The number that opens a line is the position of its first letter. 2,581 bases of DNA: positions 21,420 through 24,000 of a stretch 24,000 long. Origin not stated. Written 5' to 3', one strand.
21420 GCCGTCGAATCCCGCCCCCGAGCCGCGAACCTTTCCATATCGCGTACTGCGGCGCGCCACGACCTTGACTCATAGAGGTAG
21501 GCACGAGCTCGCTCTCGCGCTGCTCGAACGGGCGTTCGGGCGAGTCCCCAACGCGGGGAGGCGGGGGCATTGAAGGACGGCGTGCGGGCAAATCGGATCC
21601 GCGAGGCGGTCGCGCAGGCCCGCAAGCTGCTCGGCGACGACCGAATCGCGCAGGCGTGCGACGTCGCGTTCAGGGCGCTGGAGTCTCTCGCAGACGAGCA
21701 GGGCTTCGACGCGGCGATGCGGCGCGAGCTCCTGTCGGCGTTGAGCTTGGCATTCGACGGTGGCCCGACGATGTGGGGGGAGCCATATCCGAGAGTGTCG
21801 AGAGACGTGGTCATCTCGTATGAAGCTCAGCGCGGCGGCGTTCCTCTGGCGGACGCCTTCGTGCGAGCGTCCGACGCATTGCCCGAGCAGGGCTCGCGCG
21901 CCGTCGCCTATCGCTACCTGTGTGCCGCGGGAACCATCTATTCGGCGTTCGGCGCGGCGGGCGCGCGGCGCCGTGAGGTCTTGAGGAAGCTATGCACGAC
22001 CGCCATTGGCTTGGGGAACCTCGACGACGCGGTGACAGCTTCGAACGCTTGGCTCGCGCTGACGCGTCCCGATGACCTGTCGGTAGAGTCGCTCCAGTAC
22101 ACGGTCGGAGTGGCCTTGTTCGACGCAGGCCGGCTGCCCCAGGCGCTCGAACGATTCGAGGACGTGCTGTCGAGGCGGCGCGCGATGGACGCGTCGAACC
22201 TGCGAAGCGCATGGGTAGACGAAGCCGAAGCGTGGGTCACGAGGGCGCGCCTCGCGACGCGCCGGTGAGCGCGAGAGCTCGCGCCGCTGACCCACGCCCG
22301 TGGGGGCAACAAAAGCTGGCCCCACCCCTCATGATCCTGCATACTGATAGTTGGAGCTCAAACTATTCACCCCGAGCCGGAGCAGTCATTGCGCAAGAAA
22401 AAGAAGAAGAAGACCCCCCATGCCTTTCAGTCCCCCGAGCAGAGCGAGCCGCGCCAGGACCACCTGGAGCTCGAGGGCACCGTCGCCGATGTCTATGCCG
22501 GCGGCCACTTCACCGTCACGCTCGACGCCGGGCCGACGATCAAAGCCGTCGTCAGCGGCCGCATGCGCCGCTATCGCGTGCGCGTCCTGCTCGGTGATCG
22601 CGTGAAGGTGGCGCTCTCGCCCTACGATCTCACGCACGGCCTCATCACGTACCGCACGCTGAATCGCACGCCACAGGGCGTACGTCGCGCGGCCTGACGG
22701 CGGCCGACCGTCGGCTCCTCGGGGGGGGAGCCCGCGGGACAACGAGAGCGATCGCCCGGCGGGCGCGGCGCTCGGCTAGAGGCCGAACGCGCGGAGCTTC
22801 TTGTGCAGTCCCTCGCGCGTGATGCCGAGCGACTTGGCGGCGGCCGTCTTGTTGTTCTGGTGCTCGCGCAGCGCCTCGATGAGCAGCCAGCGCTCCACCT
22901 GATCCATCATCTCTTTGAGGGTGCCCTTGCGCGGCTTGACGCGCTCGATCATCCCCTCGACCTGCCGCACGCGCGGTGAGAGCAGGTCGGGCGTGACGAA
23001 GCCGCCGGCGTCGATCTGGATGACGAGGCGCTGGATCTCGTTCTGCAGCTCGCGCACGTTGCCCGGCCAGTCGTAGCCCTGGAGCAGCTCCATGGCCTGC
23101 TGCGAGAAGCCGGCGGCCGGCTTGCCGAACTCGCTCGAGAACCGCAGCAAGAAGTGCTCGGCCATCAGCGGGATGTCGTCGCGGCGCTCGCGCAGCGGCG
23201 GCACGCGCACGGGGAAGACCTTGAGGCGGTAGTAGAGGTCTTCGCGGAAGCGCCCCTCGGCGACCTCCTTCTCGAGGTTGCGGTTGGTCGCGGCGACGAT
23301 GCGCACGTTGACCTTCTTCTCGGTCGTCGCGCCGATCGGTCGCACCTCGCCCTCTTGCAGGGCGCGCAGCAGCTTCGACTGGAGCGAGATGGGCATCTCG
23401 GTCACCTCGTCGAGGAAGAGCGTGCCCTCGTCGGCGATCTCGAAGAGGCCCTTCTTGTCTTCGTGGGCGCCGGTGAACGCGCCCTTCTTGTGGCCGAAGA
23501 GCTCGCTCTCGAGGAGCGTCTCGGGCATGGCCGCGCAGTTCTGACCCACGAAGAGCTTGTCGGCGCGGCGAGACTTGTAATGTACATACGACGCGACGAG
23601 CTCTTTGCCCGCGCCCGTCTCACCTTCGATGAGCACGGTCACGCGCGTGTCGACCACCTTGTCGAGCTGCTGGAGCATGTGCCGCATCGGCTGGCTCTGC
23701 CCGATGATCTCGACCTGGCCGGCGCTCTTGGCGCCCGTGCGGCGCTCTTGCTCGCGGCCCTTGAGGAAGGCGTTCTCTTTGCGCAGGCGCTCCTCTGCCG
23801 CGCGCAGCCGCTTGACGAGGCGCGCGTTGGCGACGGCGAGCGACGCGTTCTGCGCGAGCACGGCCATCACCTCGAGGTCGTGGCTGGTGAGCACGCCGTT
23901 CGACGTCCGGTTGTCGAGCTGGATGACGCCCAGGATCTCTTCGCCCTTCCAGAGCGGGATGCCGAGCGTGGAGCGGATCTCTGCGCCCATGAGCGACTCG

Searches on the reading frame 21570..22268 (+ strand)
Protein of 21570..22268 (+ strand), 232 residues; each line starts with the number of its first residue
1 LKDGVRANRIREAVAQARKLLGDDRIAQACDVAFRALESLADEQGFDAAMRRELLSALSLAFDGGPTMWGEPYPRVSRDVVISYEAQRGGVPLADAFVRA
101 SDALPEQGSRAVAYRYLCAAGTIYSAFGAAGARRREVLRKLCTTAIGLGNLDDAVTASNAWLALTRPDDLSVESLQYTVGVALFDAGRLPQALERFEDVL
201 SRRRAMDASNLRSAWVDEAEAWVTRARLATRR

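Call 12: search_protein_families(library=pfam, proteins=[window:21570-22268:+], max_evalue=0.01)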
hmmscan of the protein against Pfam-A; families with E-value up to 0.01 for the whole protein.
window:21570-22268:+ (232 aa): 3 families
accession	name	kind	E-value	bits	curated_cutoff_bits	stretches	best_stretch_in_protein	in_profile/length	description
PF13424.12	TPR_12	-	3.6e-05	24.3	30.1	1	137-204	5-76/77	Tetratricopeptide repeat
PF13374.12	TPR_10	-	0.0024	18.3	27.5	0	179-205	8-34/42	Tetratricopeptide repeat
PF07719.23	TPR_2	-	0.007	16.9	27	0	176-201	4-29/34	Tetratricopeptide repeat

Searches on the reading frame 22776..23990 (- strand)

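Call 12: search_protein_families(library=pfam, proteins=[window:22776-23990:-], max_evalue=0.01)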
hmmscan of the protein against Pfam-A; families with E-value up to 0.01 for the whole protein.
window:22776-23990:- (404 aa): 9 families
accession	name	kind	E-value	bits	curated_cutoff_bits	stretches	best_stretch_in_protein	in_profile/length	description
PF00158.32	Sigma54_activat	-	7.2e-73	244.2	20.2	1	95-261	1-167/168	Sigma-54 interaction domain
PF14532.12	Sigma54_activ_2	-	4e-26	92.3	25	1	96-266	1-138/138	Sigma-54 interaction domain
PF25601.1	AAA_lid_14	-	1.7e-24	85.9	27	1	267-344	1-77/87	AAA+ ATPase lid domain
PF02954.25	HTH_8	-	6.6e-11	42.2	22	1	363-402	3-42/42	Bacterial regulatory protein, Fis family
PF01590.32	GAF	-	1.5e-06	29.3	22.4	1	4-53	86-133/133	GAF domain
PF07728.20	AAA_5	-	7.2e-06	26.5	22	1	119-239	2-125/139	AAA domain (dynein-related subfamily)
PF18024.7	HTH_50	-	2e-05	24.6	27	1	356-404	2-49/50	Helix-turn-helix domain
PF13185.12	GAF_2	-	0.00024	21.8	28.6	1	3-53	86-135/136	GAF domain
PF01078.27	Mg_chelatase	-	0.00044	20.1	20.3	1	174-236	93-157/207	Magnesium chelatase, subunit ChlI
